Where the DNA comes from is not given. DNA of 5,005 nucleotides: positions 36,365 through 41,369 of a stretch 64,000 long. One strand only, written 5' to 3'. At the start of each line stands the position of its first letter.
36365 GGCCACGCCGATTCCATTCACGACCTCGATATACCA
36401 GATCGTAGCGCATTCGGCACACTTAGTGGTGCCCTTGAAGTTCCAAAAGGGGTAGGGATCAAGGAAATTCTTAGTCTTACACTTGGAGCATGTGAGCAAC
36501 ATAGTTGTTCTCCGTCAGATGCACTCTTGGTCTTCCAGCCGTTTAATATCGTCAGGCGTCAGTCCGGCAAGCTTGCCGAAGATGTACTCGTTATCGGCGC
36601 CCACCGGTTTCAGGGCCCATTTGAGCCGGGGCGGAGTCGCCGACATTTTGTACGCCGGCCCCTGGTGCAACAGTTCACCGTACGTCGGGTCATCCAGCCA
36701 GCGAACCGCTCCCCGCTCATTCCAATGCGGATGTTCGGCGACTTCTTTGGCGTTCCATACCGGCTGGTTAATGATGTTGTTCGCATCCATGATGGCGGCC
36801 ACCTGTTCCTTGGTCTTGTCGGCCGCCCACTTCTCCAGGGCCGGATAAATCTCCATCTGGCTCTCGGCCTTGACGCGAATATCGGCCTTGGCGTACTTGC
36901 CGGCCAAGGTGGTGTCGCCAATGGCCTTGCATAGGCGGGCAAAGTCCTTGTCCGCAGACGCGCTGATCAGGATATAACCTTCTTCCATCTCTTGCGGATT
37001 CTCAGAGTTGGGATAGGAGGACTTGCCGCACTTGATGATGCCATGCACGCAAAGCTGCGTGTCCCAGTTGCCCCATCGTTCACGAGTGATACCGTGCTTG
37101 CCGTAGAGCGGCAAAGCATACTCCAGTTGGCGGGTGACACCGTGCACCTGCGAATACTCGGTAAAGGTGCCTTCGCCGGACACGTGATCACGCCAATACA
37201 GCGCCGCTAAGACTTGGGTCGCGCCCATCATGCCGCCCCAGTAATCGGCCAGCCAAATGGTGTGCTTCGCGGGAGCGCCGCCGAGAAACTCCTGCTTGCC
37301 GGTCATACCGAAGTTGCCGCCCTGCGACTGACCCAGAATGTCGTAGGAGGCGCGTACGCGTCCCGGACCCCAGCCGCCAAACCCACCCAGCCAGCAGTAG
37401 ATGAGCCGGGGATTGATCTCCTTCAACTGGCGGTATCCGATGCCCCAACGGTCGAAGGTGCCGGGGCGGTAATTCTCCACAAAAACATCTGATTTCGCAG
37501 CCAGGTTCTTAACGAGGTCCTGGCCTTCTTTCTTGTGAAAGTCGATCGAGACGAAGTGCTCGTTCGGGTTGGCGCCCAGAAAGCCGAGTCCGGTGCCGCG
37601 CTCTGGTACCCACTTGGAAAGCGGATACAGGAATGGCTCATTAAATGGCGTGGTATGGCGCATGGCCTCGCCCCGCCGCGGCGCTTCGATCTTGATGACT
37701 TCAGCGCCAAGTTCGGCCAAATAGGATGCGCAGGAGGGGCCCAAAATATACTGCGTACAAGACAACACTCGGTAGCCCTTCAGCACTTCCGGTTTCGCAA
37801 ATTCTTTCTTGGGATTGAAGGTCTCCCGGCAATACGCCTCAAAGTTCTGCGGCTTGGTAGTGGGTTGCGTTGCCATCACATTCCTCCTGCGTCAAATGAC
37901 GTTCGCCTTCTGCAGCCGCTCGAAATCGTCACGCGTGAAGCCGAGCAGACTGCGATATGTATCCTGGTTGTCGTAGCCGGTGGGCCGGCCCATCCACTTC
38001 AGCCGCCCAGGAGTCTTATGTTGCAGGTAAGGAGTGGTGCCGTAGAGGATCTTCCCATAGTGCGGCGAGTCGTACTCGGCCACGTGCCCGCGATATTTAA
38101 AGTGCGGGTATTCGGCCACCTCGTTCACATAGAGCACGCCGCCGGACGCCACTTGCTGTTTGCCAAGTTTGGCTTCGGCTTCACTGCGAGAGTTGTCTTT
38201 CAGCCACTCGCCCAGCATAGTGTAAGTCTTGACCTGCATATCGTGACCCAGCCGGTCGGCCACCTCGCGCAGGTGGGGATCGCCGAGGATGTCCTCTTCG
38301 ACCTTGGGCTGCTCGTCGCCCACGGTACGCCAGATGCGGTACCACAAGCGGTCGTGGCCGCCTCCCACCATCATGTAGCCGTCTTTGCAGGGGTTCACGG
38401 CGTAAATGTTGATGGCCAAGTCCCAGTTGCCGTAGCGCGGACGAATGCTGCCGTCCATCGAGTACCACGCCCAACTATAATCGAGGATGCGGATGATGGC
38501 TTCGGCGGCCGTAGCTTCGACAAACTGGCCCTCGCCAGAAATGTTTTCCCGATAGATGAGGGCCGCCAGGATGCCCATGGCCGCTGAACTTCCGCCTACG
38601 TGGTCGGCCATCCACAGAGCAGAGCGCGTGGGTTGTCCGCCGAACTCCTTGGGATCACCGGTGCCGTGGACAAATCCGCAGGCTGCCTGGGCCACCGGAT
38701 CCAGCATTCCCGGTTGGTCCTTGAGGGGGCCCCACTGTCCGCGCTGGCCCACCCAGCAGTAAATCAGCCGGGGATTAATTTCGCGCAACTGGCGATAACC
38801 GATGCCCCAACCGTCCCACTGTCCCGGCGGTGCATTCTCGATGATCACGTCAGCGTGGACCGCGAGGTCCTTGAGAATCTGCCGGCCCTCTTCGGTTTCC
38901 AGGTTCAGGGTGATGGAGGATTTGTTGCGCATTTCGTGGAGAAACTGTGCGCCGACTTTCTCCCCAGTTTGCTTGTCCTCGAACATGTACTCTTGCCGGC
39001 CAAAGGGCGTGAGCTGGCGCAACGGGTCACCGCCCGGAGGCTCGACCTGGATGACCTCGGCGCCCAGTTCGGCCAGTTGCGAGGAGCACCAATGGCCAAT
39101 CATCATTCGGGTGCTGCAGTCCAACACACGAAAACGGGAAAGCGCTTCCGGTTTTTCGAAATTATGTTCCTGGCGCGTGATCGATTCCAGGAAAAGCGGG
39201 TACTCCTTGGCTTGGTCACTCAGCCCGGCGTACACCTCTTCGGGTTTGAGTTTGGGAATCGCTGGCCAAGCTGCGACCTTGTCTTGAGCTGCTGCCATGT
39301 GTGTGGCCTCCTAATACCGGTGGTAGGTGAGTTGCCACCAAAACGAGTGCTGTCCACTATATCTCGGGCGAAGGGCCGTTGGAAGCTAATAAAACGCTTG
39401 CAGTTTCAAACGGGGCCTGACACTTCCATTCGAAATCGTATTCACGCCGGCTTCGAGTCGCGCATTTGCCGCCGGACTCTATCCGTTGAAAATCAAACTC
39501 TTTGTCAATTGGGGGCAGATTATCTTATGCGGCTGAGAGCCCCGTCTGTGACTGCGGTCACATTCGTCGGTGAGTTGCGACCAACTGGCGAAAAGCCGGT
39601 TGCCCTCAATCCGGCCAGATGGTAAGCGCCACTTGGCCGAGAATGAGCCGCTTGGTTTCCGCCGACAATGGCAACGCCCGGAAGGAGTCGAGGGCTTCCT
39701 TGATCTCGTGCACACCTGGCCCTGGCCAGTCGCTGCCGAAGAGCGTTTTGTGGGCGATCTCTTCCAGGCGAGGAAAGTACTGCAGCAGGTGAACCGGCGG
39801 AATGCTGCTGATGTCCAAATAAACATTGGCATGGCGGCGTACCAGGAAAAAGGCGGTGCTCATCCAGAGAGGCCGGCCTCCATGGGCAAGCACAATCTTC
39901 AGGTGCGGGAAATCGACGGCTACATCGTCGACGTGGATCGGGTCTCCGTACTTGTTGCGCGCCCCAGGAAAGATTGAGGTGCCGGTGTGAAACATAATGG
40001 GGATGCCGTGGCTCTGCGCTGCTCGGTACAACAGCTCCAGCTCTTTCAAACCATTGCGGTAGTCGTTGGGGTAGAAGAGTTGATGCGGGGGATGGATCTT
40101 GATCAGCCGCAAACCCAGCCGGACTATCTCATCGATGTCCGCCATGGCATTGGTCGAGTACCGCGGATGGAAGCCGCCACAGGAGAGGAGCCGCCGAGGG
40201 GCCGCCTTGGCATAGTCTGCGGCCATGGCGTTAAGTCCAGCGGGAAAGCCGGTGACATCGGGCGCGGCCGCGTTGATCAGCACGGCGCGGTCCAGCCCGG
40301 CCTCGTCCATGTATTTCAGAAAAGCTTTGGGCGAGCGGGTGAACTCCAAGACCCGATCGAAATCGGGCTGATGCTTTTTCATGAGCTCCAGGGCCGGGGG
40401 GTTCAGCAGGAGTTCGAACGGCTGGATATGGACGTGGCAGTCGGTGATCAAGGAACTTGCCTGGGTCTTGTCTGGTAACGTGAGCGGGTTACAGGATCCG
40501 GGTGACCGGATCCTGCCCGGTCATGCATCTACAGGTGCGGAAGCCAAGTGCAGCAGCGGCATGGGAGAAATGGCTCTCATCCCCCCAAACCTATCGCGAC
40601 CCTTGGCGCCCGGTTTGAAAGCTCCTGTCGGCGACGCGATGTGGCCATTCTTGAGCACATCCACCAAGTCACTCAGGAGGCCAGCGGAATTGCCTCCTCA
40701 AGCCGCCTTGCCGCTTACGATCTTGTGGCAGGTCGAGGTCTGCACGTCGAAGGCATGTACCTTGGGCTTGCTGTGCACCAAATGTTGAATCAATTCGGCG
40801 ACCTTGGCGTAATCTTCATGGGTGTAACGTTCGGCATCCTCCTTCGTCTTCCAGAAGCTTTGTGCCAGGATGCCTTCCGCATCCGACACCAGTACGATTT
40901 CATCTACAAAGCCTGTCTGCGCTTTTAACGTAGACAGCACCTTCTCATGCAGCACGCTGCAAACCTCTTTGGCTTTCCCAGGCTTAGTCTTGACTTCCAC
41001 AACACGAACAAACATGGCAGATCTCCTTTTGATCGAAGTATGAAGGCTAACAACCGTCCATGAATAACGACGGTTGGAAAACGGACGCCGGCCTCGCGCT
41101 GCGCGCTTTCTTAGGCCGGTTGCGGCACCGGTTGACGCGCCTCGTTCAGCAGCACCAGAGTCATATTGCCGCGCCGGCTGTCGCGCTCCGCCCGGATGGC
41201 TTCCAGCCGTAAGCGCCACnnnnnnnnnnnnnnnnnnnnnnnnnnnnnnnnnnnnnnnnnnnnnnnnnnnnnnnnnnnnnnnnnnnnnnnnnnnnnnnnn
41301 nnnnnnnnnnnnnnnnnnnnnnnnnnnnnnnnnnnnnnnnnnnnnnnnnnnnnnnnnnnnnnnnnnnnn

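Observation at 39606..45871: Three translationally coupled U32-family proteins next to a chorismate-mutase (prephenate) source, a thioesterase, an ABM protein and an amidohydrolase-2 enzyme: candidate O2-independent hydroxylation module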

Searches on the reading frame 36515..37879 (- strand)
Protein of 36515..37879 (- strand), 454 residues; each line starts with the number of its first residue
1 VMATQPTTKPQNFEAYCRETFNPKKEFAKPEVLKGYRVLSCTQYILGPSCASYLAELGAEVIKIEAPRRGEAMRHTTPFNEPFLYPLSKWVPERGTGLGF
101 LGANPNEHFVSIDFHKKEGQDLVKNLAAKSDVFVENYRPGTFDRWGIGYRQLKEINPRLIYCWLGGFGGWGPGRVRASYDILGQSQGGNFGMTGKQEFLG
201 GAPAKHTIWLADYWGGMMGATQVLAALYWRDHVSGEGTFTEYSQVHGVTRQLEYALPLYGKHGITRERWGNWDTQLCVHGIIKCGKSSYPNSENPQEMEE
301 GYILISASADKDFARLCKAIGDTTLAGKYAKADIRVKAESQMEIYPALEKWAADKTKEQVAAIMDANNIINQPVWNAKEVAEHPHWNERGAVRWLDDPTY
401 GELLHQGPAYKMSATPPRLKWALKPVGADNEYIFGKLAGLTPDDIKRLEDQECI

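Call 3: search_protein_families(library=pfam, proteins=[window:36515-37879:-], max_evalue=0.01)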
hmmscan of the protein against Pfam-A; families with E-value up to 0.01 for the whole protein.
window:36515-37879:- (454 aa): 1 family
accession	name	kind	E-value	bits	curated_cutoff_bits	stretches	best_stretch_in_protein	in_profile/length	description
PF02515.22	CoA_transf_3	-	2.2e-88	297.3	23.3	1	33-430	1-366/366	CoA-transferase family III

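Call 6: search_protein_families(library=ncbifam, proteins=[window:36515-37879:-], max_evalue=0.01)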
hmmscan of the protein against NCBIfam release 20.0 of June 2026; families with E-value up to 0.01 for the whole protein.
window:36515-37879:- (454 aa): 7 families
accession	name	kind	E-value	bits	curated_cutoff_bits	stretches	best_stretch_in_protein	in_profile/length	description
NF003809.0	PRK05398.1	subfamily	7.8e-51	172.9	442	2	32-247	4-203/416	formyl-CoA transferase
TIGR03253.1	oxalate_frc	equivalog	1e-47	162.8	504.2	2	32-248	3-203/416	formyl-CoA transferase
NF041294.1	Scnl_mescCoAtase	equivalog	5.3e-46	157.5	700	1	33-418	4-364/381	succinyl-CoA:mesaconate CoA-transferase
NF052585.1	SucGlutTfsCaiB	equivalog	1.1e-41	142.7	750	1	29-393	4-344/394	succinate--glutarate CoA-transferase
NF002914.1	PRK03525.1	equivalog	3.5e-29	101.9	413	2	106-451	63-394/400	L-carnitine CoA-transferase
NF008511.0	PRK11430.1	equivalog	2.3e-28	99.4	522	1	34-374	11-320/381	CoA:oxalate CoA-transferase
TIGR04253.1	mesacon_CoA_iso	equivalog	2.8e-05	23.3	725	1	32-452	2-398/403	2-methylfumaryl-CoA isomerase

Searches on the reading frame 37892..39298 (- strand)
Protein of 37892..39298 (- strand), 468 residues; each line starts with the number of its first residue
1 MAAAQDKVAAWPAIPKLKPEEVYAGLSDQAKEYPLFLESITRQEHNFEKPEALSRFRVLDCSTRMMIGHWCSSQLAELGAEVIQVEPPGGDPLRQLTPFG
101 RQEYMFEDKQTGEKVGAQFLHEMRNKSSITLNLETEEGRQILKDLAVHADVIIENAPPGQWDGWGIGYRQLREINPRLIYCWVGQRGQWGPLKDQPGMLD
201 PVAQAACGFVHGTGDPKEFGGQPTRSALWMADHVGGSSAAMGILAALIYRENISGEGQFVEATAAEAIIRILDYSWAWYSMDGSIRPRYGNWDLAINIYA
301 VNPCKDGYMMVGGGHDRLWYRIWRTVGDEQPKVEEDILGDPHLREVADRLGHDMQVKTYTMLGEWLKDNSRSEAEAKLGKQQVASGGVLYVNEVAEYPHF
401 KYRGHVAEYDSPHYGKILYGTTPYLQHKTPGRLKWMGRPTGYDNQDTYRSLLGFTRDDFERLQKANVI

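Call 3: search_protein_families(library=pfam, proteins=[window:37892-39298:-], max_evalue=0.01)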
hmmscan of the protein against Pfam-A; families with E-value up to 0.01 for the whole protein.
window:37892-39298:- (468 aa): 1 family
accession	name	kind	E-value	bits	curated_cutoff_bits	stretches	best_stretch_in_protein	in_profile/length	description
PF02515.22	CoA_transf_3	-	2.7e-90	303.6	23.3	1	53-443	1-365/366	CoA-transferase family III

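Call 6: search_protein_families(library=ncbifam, proteins=[window:37892-39298:-], max_evalue=0.01)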
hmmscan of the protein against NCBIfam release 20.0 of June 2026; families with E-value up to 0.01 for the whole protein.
window:37892-39298:- (468 aa): 7 families
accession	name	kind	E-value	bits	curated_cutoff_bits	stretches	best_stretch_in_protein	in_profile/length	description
NF041294.1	Scnl_mescCoAtase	equivalog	7.8e-45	153.6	700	1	52-415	3-346/381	succinyl-CoA:mesaconate CoA-transferase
NF052585.1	SucGlutTfsCaiB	equivalog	1.2e-44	152.6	750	1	50-430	5-367/394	succinate--glutarate CoA-transferase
NF003809.0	PRK05398.1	subfamily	8.4e-39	133.3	442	2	51-271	3-207/416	formyl-CoA transferase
TIGR03253.1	oxalate_frc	equivalog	2.8e-35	121.8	504.2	2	52-270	3-205/416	formyl-CoA transferase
NF008511.0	PRK11430.1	equivalog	2.8e-31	109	522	1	63-404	19-336/381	CoA:oxalate CoA-transferase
NF002914.1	PRK03525.1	equivalog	3e-25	89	413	1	122-466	60-395/400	L-carnitine CoA-transferase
TIGR04253.1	mesacon_CoA_iso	equivalog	3.9e-06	26.1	725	1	57-467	7-399/403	2-methylfumaryl-CoA isomerase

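Call 18: search_solved_structures(query=window:37892-39298:-, max_evalue=1e-10)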
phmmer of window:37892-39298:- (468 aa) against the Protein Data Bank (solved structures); distinct sequences matched with E-value up to 1e-10: 33.
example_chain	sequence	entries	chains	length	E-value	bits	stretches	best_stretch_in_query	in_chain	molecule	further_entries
10uh_A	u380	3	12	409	1.2e-36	129.7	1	48-418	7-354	Formyl-coenzyme a transferase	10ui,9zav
9br7_A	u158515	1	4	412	1.4e-34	122.9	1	52-326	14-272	Succinate--hydroxymethylglutarate CoA-transferase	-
9br6_A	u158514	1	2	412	3.5e-34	121.5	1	52-326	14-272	Succinate--hydroxymethylglutarate CoA-transferase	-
4ed9_A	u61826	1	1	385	5.8e-34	120.8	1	57-405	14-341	CAIB/BAIF family protein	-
9fn0_A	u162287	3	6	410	1.6e-29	106.2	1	53-353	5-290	Subunit of Benzylsuccinate CoA-transferase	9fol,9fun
9fn0_B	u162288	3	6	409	2.3e-29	105.6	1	66-464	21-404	Subunit of Benzylsuccinate CoA-transferase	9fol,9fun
4hl6_A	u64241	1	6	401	2.8e-24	88.9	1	57-324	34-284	Uncharacterized protein YfdE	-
5yit_A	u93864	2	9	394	1.2e-23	86.7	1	52-259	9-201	CoA transferase III | Uncharacterized protein Rv3272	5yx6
5yiy_A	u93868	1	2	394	1.5e-22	83.1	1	52-259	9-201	CoA transferase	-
1pt5_A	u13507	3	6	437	4.6e-22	81.6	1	53-271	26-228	Hypothetical protein yfdW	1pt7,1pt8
1pqy_A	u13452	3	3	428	5.4e-22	81.3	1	54-271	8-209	Hypothetical protein yfdW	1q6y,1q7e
2vjq_A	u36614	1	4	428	5.1e-17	64.9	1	54-272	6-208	FORMYL-COENZYME A TRANSFERASE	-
2vjp_A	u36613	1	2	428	5.6e-17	64.8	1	54-272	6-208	FORMYL-COENZYME A TRANSFERASE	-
3ubm_A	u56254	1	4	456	6e-17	64.7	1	123-271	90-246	Formyl-CoA:oxalate CoA-transferase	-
1p5h_A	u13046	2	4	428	7.5e-17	64.4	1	54-272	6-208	Formyl-coenzyme A transferase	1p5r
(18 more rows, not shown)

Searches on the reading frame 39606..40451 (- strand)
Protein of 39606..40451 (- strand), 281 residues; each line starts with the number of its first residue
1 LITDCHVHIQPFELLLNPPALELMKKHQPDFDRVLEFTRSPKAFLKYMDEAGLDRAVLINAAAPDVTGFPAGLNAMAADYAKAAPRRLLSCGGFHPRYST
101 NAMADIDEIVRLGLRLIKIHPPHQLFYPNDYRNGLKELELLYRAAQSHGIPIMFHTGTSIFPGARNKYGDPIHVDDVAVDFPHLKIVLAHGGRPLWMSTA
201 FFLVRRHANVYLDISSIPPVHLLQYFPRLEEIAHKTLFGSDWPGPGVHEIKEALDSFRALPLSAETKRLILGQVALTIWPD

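Call 3: search_protein_families(library=pfam, proteins=[window:39606-40451:-], max_evalue=0.01)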
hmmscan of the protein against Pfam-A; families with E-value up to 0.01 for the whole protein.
window:39606-40451:- (281 aa): 1 family
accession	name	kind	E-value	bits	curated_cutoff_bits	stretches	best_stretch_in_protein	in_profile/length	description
PF04909.20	Amidohydro_2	-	7.4e-35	121.5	26.4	1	4-276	2-284/289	Amidohydrolase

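Call 6: search_protein_families(library=ncbifam, proteins=[window:39606-40451:-], max_evalue=0.01)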
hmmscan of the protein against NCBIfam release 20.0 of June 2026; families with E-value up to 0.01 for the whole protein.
window:39606-40451:- (281 aa): 0 families

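Call 16: search_solved_structures(query=window:39606-40451:-, max_evalue=0.001)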
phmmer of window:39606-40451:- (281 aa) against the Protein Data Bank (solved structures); distinct sequences matched with E-value up to 0.001: 2.
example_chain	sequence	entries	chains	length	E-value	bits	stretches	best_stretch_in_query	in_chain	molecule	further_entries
3irs_A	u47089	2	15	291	3.3e-16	62.9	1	42-271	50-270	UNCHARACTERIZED PROTEIN BB4693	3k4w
3cjp_A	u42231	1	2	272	2.6e-05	27.1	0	172-248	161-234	Predicted amidohydrolase, dihydroorotase family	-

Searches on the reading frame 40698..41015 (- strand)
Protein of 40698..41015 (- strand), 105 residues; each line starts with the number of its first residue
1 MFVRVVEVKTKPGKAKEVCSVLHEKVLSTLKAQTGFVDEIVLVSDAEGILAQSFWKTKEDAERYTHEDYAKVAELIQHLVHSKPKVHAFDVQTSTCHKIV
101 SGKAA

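Call 85: search_solved_structures(query=window:40698-41015:-, max_evalue=1)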
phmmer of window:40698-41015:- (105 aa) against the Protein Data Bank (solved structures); distinct sequences matched with E-value up to 1: 3.
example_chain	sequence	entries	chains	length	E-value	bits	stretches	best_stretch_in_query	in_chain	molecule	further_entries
8tm9_A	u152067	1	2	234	0.2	15.2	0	37-86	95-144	D_3_633_8x peptide bound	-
8tlp_A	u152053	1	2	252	0.27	14.8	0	37-86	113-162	D_3_633_8x, no peptide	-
4p8r_A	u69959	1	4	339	0.9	13.1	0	10-56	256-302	Glyceraldehyde 3-phosphate dehydrogenase, cytosolic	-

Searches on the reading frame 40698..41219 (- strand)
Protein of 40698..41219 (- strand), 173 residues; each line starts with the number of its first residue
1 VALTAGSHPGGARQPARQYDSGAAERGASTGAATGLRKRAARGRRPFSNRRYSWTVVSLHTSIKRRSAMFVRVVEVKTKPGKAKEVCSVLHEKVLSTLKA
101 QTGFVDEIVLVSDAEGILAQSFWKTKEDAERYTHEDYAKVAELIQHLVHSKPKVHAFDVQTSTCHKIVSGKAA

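Call 3: search_protein_families(library=pfam, proteins=[window:40698-41219:-], max_evalue=0.01)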
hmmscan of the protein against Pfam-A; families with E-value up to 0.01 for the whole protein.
window:40698-41219:- (173 aa): 1 family
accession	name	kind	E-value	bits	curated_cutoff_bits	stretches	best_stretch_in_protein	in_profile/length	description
PF03992.22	ABM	-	6.1e-06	26.8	23.1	1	69-140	1-74/78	Antibiotic biosynthesis monooxygenase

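Call 6: search_protein_families(library=ncbifam, proteins=[window:40698-41219:-], max_evalue=0.01)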
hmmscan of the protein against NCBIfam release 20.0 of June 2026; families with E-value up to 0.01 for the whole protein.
window:40698-41219:- (173 aa): 0 families
